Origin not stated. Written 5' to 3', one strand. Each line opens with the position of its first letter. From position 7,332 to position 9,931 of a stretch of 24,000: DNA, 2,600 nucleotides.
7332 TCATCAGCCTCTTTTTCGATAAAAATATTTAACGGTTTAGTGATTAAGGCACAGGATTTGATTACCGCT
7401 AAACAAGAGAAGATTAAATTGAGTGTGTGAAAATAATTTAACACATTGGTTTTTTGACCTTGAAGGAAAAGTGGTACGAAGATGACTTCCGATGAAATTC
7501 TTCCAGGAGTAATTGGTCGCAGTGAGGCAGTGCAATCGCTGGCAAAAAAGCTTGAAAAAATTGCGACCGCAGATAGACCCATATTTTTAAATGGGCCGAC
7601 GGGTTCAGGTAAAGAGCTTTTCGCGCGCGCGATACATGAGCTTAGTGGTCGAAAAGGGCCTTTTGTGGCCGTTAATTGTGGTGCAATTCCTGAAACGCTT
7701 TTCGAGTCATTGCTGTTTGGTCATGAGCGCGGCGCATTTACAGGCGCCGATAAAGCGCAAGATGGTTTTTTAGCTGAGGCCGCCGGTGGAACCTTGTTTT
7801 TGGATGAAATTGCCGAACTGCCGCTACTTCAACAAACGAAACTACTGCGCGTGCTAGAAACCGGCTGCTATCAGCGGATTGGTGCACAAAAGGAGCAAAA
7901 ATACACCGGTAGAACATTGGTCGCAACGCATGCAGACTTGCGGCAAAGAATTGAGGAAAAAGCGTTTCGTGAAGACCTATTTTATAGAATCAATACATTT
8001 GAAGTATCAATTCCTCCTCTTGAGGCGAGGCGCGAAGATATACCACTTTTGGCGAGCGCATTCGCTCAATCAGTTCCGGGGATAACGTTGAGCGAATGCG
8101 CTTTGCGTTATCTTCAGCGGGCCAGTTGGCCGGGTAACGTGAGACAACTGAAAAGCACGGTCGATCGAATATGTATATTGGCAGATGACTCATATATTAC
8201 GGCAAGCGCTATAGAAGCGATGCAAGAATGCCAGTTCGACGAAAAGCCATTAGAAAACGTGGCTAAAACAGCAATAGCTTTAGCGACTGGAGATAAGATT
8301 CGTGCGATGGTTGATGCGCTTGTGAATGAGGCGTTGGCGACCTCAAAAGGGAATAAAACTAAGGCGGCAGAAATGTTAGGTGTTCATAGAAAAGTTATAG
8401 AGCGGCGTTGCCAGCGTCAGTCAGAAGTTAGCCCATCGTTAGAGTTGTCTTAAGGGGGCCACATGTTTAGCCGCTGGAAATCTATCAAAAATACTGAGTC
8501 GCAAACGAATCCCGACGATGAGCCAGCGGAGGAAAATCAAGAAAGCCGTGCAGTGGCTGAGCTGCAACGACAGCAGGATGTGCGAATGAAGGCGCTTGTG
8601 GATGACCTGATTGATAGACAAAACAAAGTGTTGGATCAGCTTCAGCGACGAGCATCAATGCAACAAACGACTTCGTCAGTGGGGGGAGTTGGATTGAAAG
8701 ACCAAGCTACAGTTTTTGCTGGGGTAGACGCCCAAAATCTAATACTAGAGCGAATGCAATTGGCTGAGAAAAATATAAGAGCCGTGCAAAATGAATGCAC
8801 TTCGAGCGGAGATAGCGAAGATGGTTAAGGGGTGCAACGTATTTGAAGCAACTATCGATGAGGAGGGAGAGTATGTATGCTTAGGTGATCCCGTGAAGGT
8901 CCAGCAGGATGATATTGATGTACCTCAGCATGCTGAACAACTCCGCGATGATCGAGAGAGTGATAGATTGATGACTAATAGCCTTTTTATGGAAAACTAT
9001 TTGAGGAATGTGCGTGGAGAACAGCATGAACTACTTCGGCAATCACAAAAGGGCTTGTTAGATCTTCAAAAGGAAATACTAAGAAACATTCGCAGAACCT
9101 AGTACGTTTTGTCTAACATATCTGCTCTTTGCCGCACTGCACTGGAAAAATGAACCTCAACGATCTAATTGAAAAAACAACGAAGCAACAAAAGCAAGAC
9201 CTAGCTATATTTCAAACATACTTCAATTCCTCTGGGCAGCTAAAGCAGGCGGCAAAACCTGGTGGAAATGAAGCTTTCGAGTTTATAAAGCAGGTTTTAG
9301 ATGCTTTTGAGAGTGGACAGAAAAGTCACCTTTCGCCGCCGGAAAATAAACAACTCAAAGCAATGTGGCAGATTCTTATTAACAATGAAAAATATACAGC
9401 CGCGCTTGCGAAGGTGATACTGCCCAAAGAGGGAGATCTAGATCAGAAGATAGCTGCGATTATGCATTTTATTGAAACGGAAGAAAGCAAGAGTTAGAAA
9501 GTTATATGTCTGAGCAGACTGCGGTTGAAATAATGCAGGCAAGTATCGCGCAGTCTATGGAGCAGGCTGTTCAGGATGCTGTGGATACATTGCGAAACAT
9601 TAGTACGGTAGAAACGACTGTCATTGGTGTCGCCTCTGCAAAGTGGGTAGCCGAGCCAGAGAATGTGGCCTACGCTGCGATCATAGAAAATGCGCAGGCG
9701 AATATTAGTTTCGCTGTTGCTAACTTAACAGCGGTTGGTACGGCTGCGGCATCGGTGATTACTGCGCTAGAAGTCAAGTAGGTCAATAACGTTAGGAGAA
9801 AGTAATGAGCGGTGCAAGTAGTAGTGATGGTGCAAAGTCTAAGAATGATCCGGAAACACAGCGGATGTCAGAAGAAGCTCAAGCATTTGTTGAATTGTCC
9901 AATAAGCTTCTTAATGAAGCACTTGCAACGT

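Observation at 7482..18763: Sigma-54-controlled R-body (Reb / 'killing trait') island with five RebB-family genes and a large set of orphan partners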

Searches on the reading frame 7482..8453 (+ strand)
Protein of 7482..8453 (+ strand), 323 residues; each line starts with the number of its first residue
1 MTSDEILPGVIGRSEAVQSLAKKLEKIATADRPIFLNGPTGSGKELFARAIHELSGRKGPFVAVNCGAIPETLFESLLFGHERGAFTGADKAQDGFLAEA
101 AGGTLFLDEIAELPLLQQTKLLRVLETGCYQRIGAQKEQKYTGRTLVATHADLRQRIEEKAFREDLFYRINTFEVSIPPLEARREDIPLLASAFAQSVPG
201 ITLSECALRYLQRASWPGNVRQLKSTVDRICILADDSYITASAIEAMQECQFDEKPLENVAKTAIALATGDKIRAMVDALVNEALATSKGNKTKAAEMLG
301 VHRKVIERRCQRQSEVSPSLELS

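Call 3: search_protein_families(library=pfam, max_evalue=0.1, proteins=[window:7482-8453:+])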
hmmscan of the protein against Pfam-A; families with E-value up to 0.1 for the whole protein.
window:7482-8453:+ (323 aa): 12 families
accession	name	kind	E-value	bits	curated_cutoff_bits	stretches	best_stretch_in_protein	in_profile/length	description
PF00158.32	Sigma54_activat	-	2.6e-61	206.6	20.2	1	10-175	1-167/168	Sigma-54 interaction domain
PF14532.12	Sigma54_activ_2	-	4.4e-24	85.7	25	1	11-180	1-138/138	Sigma-54 interaction domain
PF25601.1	AAA_lid_14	-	9.1e-17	61.1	27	1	182-246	2-72/87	AAA+ ATPase lid domain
PF02954.25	HTH_8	-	8.2e-07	29.1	22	1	282-309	11-38/42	Bacterial regulatory protein, Fis family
PF01078.27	Mg_chelatase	-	1.2e-05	25.3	20.3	0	88-145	93-150/207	Magnesium chelatase, subunit ChlI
PF07728.20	AAA_5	-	1.8e-05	25.2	22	1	34-151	2-122/139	AAA domain (dynein-related subfamily)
PF13191.12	AAA_16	-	0.00014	22.9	32.6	1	10-124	2-119/167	AAA ATPase domain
PF02367.23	TsaE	-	0.0037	17.7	26.6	1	14-56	4-46/128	Threonylcarbamoyl adenosine biosynthesis protein TsaE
PF10923.14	BrxC_BrxD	-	0.013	14.9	22.2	1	11-66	28-83/414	BREX system ATP-binding protein BrxC/D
PF06068.19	TIP49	-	0.015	15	23.8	1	9-68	25-87/347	TIP49 P-loop domain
PF00004.35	AAA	-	0.022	15.6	21.2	1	35-117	2-73/131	ATPase family associated with various cellular activities (AAA)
PF13556.12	HTH_30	-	0.027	14.7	27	1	285-315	8-38/59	PucR C-terminal helix-turn-helix domain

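Call 10: list_cluster_members(proteins=[window:7482-8453:+, window:11561-11794:+, window:11853-12065:+, window:12421-12753:+, window:14111-15331:+, window:16590-18011:-, window:15891-16109:-, window:9506-9781:+, window:13389-13898:-, window:19995-21908:-])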
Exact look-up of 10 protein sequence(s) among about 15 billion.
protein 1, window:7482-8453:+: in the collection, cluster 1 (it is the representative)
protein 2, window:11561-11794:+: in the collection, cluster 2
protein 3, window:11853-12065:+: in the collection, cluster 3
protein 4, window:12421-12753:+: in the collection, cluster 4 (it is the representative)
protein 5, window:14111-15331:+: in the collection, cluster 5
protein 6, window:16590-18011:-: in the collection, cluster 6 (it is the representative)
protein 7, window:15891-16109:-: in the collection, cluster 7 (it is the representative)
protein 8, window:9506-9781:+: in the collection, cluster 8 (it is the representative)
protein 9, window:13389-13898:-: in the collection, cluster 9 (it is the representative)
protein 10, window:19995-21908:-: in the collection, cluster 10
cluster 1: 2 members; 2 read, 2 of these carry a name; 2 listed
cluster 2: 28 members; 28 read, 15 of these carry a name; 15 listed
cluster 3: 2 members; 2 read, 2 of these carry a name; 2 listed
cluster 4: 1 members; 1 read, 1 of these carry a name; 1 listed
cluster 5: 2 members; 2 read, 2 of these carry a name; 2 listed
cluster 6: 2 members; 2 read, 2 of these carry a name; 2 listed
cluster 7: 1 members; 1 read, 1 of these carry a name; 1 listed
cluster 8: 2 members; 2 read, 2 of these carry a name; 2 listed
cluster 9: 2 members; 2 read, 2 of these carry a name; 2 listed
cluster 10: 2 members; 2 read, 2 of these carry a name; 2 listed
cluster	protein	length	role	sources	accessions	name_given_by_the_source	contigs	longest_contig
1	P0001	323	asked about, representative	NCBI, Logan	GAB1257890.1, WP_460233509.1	hypothetical protein NBRC116494_23920 [Aurantivibrio plasticivorans]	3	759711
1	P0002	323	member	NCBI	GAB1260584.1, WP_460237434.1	sigma 54-interacting transcriptional regulator [Aurantivibrio plasticivorans]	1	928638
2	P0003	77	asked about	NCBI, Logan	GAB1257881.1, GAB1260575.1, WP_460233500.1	RebB family R body protein [Aurantivibrio plasticivorans]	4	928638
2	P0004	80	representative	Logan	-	-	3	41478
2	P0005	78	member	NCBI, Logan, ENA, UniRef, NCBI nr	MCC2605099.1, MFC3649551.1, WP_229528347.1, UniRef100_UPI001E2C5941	RebB family R body protein [Planctobacterium marinum] | RebB family R body protein n=1 Tax=Planctobacterium marinum TaxID=1631968 ...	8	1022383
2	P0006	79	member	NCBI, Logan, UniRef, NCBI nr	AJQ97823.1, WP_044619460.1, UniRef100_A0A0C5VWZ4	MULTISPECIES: RebB family R body protein [Gynuella] | Killing trait n=1 Tax=Gynuella sunshinyii YC6258 TaxID=1445510 RepID=A0A0C5VWZ4_9GAMM | RebB family R body protein [Gynuella sunshinyii]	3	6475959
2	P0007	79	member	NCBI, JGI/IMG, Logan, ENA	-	hypothetical protein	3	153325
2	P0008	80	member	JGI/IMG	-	hypothetical protein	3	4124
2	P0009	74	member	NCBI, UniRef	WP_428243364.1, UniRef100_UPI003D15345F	RebB family R body protein [Gynuella sp.] | RebB family R body protein n=1 Tax=Gynuella sp. TaxID=2969146 RepID=UPI003D15345F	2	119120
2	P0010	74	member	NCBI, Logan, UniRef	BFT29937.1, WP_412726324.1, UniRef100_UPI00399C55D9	RebB family R body protein [Alteromonas sp. D210916BOD_24] | RebB family R body protein n=1 Tax=Alteromonas sp. D210916BOD_24 TaxID=3157618 ...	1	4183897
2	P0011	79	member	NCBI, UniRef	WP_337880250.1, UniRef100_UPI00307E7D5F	RebB family R body protein [Rheinheimera sp.] | RebB family R body protein n=1 Tax=Rheinheimera sp. TaxID=1869214 RepID=UPI00307E7D5F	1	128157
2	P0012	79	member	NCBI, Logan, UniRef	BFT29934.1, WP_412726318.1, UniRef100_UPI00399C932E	RebB family R body protein [Alteromonas sp. D210916BOD_24] | RebB family R body protein n=1 Tax=Alteromonas sp. D210916BOD_24 TaxID=3157618 ...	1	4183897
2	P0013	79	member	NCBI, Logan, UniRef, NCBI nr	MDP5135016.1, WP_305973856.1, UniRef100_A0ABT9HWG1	RebB family R body protein [Rheinheimera baltica] | RebB family R body protein n=1 Tax=Rheinheimera baltica TaxID=67576 RepID=A0ABT9HWG1_9GAMM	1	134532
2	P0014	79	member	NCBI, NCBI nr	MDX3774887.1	RebB family R body protein [Chromatiaceae bacterium AAb-1]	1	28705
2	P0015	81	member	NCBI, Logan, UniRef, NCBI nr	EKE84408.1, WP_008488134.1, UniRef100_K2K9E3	RebB family R body protein [Idiomarina xiamenensis] | RebB protein n=1 Tax=Idiomarina xiamenensis 10-D-4 TaxID=740709 RepID=K2K9E3_9GAMM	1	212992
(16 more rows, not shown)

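Call 15: find_encoding_contigs(protein=P0006, flank=10000, max_places=2)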
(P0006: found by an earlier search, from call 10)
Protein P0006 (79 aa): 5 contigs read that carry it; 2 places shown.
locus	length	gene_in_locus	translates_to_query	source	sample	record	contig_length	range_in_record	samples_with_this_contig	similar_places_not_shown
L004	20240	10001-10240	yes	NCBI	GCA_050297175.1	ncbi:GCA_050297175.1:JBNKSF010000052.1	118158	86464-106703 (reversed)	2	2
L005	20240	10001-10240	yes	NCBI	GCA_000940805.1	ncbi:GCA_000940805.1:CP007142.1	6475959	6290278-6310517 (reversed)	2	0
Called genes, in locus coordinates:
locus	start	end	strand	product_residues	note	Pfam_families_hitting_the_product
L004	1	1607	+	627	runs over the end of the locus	PF22184:CBM_56, PF03422:CBM_6, PF18099:CBM_35_2, PF03422:CBM_6, PF03372:Exo_endo_phos (weak)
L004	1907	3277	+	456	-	PF00150:Cellulase, PF03422:CBM_6, PF18099:CBM_35_2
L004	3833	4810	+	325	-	PF13302:Acetyltransf_3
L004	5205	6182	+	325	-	PF00158:Sigma54_activat, PF14532:Sigma54_activ_2, PF07728:AAA_5 (faint), PF25601:AAA_lid_14, PF02954:HTH_8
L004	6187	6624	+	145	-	-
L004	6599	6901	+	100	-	-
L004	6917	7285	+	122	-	-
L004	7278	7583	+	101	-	-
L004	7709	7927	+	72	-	PF11747:RebB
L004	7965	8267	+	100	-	-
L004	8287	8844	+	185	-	-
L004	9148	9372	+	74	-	PF11747:RebB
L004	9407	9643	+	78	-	PF11747:RebB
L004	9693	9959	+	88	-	PF11747:RebB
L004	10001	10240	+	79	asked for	PF11747:RebB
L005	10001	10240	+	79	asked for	PF11747:RebB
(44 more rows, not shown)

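Call 46: search_protein_families(library=ncbifam, max_evalue=0.01, proteins=[window:7482-8453:+])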
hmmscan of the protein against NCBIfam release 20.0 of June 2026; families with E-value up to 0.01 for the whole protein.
window:7482-8453:+ (323 aa): 33 families (the best 25 are shown)
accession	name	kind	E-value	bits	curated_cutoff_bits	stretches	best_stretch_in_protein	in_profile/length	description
NF041552.1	TF_PrdR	equivalog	1.4e-86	291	795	1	7-305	266-568/577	sigma-54 dependent transcriptional regulator PrdR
NF038308.1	RNA_repair_RtcR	equivalog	1.8e-85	287.8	650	1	9-306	181-504/530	RNA repair transcriptional activator RtcR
TIGR01818.1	ntrC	equivalog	8.7e-79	265.5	558.6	1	9-310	135-460/463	nitrogen regulation protein NR(I)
TIGR02915.1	PEP_resp_reg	equivalog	1.5e-78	264.6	502.6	1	5-306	136-435/445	PEP-CTERM-box response regulator transcription factor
NF003451.0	PRK05022.1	equivalog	1.7e-78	264.6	476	1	10-312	192-507/512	nitric oxide reductase transcriptional regulator NorR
TIGR01817.1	nifA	equivalog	1.3e-76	258.4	528.85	1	8-283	196-477/534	nif-specific transcriptional activator NifA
TIGR02329.1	propionate_PrpR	equivalog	1.6e-69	235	499.2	1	8-311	212-525/526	propionate catabolism operon regulatory protein PrpR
NF008469.0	PRK11361.1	equivalog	1.6e-68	231.5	714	1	11-309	146-450/461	acetoacetate metabolism transcriptional regulator AtoC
NF050807.1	TransRegFlbDCaul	equivalog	1.2e-66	225.4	750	1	10-306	120-431/454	sigma-54-dependent transcriptional regulator FlbD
NF011953.0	PRK15424.1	equivalog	1.6e-66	225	703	1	9-314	220-535/538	propionate catabolism operon regulatory protein PrpR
NF041906.1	V4R_TF_MobR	exception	3.4e-66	223.9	999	1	8-311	232-542/544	phenol degradation transcriptional regulator MobR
TIGR02974.1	phageshock_pspF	equivalog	4.4e-66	223.4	443.55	1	10-235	1-234/336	phage shock protein operon transcriptional activator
NF011695.0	PRK15115.1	equivalog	1.9e-64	218.1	763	1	9-304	136-427/445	two-component system response regulator GlrR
NF011958.0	PRK15429.1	equivalog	2.3e-63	214.9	830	1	9-312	380-683/692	formate hydrogenlyase transcriptional activator FlhA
NF007689.0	PRK10365.1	equivalog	3.5e-63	213.9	760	1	9-306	140-435/441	sigma-54-dependent response regulator transcription factor ZraR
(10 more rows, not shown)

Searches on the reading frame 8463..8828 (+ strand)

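Call 3: search_protein_families(library=pfam, max_evalue=0.1, proteins=[window:8463-8828:+])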
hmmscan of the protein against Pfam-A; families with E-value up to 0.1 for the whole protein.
window:8463-8828:+ (121 aa): 1 family
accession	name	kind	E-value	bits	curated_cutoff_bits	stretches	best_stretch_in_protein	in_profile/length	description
PF18426.6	Tli4_C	-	0.084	13.5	25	1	19-101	17-97/161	Tle cognate immunity protein 4 C-terminal domain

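Call 123: search_protein_families(library=phrogs, max_evalue=0.01, proteins=[window:8463-8828:+])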
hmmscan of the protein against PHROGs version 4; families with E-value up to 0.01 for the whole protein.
window:8463-8828:+ (121 aa): 0 families

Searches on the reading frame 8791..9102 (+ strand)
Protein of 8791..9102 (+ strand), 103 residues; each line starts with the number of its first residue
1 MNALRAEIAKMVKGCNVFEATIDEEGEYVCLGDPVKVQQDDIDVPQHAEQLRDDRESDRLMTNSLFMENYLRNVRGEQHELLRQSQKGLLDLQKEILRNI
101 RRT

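Call 3: search_protein_families(library=pfam, max_evalue=0.1, proteins=[window:8791-9102:+])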
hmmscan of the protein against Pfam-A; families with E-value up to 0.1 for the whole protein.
window:8791-9102:+ (103 aa): 0 families

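Call 123: search_protein_families(library=phrogs, max_evalue=0.01, proteins=[window:8791-9102:+])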
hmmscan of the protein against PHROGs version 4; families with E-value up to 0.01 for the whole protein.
window:8791-9102:+ (103 aa): 0 families

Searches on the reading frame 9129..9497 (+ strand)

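Call 3: search_protein_families(library=pfam, max_evalue=0.1, proteins=[window:9129-9497:+])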
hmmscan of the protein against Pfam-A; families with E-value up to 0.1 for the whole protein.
window:9129-9497:+ (122 aa): 2 families
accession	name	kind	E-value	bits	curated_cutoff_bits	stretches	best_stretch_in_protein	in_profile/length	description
PF13720.11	Acetyltransf_11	-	0.025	15.4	24.5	0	66-119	26-78/82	Udp N-acetylglucosamine O-acyltransferase; Domain 2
PF22721.1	TBP-TOTE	-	0.036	14.1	27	1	23-58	40-76/78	TATA-binding-like protein domain of the TOTE conflict systems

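Call 123: search_protein_families(library=phrogs, max_evalue=0.01, proteins=[window:9129-9497:+])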
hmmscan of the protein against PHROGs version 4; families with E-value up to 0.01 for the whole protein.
window:9129-9497:+ (122 aa): 0 families

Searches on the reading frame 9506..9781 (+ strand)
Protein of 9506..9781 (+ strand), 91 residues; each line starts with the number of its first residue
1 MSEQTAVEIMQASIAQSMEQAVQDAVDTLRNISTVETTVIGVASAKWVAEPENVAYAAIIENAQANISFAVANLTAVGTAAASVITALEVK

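Call 3: search_protein_families(library=pfam, max_evalue=0.1, proteins=[window:9506-9781:+])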
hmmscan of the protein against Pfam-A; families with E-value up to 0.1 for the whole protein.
window:9506-9781:+ (91 aa): 2 families
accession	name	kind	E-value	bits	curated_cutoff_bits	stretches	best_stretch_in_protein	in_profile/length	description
PF17920.6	TetR_C_16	-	0.018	15.7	26.2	1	4-57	38-90/107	Tetracyclin repressor-like, C-terminal domain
PF07311.17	Dodecin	-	0.087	13.6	22.5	1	12-39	13-40/64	Dodecin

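Call 46: search_protein_families(library=ncbifam, max_evalue=0.01, proteins=[window:9506-9781:+])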
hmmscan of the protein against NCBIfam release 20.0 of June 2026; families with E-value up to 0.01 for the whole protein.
window:9506-9781:+ (91 aa): 0 families

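Call 111: search_protein_families(library=pfam, alignment_id=A6, max_evalue=10)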
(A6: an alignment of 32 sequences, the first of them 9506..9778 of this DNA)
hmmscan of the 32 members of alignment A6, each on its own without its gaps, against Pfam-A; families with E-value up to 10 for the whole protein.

A. member 1, window:9506-9778:+ (91 aa): 2 families
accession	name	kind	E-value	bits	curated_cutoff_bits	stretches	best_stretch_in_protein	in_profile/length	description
PF17920.6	TetR_C_16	-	0.018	15.7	26.2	1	4-57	38-90/107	Tetracyclin repressor-like, C-terminal domain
PF07311.17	Dodecin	-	0.087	13.6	22.5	1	12-39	13-40/64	Dodecin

B. families by the number of members that match (of 32 scanned): 27 families (the first 25 are shown)
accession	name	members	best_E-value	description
PF07311.17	Dodecin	4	0.012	Dodecin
PF06152.16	Phage_min_cap2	2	0.038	Phage minor capsid protein 2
PF23706.1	Rv1893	2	0.065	Rv1893-like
PF06924.17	DUF1281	1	0.0077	Protein of unknown function (DUF1281)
PF11902.13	DUF3422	1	0.015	Protein of unknown function (DUF3422)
PF17920.6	TetR_C_16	1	0.018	Tetracyclin repressor-like, C-terminal domain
PF08224.16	DUF1719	1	0.031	Domain of unknown function (DUF1719)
PF15844.10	TMCCDC2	1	0.038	Transmembrane and coiled-coil domain-containing protein 2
PF00480.26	ROK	1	0.047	ROK family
PF22238.1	RIP_P131-like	1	0.051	RIP/P131 family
PF02602.20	HEM4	1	0.057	Uroporphyrinogen-III synthase HemD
PF09637.15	Med18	1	0.059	Med18 protein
PF03507.18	CagA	1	0.062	CagA exotoxin phosphopeptide substrate mimic region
PF08765.17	Mor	1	0.068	Mor transcription activator family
PF02629.25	CoA_binding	1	0.075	CoA binding domain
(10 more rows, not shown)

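Call 123: search_protein_families(library=phrogs, max_evalue=0.01, proteins=[window:9506-9781:+])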
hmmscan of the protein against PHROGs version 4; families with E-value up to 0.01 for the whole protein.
window:9506-9781:+ (91 aa): 0 families

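Call 126: search_solved_structures(query=A6, max_evalue=10)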
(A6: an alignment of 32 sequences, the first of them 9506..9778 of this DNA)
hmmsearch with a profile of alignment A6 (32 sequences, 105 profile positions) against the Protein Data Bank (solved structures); distinct sequences matched with E-value up to 10: 3.
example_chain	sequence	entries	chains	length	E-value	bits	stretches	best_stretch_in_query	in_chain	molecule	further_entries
2jua_A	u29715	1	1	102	0.019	18.2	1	63-102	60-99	de novo protein S836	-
7feb_E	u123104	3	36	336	1.1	12.5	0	51-79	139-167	Secretion system apparatus protein SsaV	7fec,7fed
6v4x_H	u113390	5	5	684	3.6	10.8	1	39-83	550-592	Cleavage and polyadenylation specificity factor subunit 3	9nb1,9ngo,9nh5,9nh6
